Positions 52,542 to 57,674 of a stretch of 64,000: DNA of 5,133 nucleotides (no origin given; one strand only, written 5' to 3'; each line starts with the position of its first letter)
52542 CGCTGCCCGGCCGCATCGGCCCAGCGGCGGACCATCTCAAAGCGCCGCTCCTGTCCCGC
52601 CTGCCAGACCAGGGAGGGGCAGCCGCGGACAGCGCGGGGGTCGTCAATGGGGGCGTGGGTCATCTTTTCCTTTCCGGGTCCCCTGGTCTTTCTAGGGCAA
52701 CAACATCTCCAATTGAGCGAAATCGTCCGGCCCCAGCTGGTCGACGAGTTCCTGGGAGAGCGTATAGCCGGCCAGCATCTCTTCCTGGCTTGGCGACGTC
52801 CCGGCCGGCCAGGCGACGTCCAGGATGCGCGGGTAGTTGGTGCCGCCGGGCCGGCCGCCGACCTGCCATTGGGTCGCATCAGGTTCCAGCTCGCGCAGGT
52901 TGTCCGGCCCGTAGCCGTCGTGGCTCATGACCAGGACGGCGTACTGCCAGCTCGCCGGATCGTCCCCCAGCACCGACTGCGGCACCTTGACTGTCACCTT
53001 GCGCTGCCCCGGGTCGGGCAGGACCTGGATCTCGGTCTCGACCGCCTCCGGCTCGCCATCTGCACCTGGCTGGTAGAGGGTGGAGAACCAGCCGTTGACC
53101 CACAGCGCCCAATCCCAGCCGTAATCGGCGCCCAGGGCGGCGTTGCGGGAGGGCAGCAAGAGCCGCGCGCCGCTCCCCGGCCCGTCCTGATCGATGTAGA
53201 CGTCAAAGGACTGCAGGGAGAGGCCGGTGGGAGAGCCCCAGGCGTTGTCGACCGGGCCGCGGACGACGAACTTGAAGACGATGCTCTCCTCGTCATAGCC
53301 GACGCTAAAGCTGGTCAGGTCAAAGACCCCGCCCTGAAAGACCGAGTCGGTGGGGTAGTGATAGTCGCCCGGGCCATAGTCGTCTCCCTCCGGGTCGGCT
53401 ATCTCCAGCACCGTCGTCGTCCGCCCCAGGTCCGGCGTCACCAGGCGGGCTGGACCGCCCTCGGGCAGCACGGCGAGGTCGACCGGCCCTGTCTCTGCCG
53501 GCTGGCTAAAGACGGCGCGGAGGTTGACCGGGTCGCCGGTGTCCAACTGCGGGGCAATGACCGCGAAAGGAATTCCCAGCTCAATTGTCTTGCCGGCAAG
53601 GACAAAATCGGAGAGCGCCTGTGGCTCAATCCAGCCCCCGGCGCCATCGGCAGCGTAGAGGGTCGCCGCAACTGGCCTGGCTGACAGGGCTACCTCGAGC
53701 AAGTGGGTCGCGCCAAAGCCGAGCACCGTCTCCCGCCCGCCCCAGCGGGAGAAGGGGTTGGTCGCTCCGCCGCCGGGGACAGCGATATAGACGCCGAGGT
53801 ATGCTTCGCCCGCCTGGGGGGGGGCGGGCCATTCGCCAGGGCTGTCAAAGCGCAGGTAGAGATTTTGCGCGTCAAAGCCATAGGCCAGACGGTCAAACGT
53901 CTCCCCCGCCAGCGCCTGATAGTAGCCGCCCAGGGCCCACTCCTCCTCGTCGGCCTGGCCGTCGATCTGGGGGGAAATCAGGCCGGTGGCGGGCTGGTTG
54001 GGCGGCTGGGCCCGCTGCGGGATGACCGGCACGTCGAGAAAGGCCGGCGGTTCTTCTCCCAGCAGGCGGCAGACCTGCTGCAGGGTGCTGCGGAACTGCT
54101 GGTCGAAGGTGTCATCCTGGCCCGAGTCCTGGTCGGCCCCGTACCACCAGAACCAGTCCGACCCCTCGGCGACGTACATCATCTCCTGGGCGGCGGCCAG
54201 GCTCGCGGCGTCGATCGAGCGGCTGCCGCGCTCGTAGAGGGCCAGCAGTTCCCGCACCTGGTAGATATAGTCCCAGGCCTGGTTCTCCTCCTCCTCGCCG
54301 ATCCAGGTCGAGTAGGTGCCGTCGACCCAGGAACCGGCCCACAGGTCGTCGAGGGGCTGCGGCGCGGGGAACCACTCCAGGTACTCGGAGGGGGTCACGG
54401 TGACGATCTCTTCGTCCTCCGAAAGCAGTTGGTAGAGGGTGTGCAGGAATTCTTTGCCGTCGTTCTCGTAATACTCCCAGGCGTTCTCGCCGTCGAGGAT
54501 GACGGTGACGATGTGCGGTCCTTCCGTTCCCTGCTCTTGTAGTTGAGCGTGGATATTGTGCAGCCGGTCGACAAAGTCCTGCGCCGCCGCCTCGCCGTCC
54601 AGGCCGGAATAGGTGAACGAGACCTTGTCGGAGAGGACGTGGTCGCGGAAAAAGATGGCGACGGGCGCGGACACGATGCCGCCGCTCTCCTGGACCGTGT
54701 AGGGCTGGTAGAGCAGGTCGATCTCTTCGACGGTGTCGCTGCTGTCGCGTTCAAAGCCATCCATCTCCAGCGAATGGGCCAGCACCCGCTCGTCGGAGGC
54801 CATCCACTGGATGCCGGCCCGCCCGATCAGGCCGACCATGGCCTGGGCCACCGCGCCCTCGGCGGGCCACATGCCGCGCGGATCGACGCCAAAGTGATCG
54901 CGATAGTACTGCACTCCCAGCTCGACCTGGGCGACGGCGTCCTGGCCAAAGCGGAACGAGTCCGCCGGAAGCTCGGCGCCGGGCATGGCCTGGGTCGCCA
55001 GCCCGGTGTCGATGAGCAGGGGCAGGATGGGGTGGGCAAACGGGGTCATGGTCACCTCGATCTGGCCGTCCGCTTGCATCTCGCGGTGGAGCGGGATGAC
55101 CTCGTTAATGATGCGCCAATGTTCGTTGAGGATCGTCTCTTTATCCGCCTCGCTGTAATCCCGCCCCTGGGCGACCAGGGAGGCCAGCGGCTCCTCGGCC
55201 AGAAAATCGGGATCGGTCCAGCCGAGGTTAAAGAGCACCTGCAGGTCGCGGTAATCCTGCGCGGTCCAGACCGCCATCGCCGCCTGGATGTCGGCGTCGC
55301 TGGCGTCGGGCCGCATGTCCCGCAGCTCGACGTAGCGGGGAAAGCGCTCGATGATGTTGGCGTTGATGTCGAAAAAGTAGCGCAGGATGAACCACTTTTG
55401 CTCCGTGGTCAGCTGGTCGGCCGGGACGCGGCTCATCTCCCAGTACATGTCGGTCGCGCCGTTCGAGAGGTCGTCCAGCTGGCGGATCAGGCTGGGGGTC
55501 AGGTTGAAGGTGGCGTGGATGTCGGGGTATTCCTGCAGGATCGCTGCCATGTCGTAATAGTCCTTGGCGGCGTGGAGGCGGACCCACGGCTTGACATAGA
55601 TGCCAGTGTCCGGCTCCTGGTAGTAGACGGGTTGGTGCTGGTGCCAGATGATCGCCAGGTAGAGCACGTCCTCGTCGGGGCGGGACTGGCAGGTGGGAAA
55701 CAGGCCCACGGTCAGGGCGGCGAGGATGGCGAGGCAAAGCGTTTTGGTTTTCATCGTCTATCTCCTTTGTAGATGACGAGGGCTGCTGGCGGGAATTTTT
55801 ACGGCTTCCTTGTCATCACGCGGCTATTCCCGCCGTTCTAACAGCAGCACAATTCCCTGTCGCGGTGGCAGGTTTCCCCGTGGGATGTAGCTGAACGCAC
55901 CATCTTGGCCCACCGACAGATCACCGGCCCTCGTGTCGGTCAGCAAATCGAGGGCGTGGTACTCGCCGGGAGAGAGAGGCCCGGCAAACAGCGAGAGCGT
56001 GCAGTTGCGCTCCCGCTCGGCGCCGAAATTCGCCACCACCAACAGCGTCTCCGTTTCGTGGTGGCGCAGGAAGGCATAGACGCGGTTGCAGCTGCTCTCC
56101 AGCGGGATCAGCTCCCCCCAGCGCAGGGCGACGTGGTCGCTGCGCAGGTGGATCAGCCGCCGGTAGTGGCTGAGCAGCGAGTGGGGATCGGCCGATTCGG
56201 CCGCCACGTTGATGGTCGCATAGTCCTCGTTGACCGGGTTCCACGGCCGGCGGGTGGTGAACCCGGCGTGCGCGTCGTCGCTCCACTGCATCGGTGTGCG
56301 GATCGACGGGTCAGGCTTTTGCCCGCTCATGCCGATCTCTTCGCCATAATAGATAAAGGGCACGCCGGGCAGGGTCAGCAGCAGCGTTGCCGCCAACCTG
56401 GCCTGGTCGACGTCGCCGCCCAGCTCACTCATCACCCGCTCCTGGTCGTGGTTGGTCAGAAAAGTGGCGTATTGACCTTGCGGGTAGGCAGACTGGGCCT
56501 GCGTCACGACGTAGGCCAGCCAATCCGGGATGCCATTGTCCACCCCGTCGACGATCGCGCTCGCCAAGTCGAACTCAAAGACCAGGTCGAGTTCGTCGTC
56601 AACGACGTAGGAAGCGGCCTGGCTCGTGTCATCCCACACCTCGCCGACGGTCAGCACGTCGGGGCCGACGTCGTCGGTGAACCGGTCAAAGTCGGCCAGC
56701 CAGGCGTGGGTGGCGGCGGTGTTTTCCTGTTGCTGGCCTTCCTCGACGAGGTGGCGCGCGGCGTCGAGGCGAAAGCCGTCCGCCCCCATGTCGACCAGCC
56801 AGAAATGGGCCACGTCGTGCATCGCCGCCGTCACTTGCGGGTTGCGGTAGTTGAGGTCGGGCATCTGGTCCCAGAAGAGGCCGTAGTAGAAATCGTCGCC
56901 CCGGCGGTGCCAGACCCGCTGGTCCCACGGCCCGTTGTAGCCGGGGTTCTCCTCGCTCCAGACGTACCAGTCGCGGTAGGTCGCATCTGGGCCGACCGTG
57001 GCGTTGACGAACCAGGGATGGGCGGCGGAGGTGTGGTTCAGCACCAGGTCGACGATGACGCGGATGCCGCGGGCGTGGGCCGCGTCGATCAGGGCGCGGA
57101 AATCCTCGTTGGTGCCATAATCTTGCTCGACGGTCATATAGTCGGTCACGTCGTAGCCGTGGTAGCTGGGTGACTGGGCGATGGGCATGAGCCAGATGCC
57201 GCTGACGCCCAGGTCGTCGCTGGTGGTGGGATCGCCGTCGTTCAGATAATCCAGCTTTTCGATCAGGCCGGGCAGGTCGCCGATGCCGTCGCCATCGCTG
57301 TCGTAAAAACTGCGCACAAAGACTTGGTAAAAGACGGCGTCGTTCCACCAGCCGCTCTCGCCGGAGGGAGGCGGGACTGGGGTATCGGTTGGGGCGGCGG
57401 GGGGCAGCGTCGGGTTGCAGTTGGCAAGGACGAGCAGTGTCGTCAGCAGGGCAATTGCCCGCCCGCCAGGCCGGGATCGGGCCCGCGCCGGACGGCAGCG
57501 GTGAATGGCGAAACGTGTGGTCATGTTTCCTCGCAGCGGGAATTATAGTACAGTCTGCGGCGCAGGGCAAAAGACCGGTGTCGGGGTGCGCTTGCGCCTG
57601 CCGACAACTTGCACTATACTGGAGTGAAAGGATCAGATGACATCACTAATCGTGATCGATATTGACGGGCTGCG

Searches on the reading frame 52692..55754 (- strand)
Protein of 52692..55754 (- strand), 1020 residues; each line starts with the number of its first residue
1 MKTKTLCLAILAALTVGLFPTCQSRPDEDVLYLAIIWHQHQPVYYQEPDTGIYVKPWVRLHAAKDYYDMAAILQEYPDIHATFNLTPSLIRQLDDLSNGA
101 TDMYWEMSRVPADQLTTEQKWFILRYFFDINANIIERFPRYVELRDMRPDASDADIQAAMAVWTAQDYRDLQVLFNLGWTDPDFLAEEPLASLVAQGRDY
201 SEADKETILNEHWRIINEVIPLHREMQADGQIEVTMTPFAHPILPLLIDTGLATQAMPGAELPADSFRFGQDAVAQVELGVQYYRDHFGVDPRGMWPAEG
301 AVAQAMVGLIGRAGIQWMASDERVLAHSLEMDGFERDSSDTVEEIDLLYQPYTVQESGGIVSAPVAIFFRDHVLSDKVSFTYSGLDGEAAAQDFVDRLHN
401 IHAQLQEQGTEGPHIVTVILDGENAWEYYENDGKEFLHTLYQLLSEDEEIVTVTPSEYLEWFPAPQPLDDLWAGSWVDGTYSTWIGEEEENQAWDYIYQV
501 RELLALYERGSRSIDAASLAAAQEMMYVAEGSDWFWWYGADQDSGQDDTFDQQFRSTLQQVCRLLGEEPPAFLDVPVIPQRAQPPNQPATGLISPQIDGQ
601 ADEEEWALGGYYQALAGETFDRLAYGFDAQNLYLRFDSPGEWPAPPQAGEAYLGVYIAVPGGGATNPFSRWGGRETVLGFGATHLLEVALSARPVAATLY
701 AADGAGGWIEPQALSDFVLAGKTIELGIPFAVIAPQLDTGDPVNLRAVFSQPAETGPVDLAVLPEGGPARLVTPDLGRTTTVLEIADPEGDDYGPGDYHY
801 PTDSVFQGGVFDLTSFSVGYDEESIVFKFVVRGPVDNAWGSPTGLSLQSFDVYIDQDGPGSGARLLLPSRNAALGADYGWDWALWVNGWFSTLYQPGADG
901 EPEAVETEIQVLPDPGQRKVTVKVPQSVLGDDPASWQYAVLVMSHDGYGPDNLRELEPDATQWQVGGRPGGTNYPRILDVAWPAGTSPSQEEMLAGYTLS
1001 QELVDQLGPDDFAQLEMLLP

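Call 55: search_protein_families(library=pfam, proteins=[window:52692-55754:-], max_evalue=0.0001)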
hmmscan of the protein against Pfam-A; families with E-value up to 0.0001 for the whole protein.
window:52692-55754:- (1020 aa): 2 families
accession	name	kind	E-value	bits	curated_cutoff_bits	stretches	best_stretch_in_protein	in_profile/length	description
PF03065.20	Glyco_hydro_57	-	6e-63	213.3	21.2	1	34-463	1-283/291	Glycosyl hydrolase family 57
PF09985.14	Glucodextran_C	-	2.8e-59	200.8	22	1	782-1001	1-220/228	C-terminal binding-module, SLH-like, of glucodextranase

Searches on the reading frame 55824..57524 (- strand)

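Call 55: search_protein_families(library=pfam, proteins=[window:55824-57524:-], max_evalue=0.0001)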
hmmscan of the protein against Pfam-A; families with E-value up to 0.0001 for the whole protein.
window:55824-57524:- (566 aa): 2 families
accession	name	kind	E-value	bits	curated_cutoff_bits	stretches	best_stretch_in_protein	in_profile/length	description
PF00128.31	Alpha-amylase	-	2.3e-107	360.5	22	1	67-470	1-446/446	Alpha amylase, catalytic domain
PF16657.11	Malt_amylase_C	-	2.9e-05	24.5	27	1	475-514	6-44/75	Maltogenic Amylase, C-terminal domain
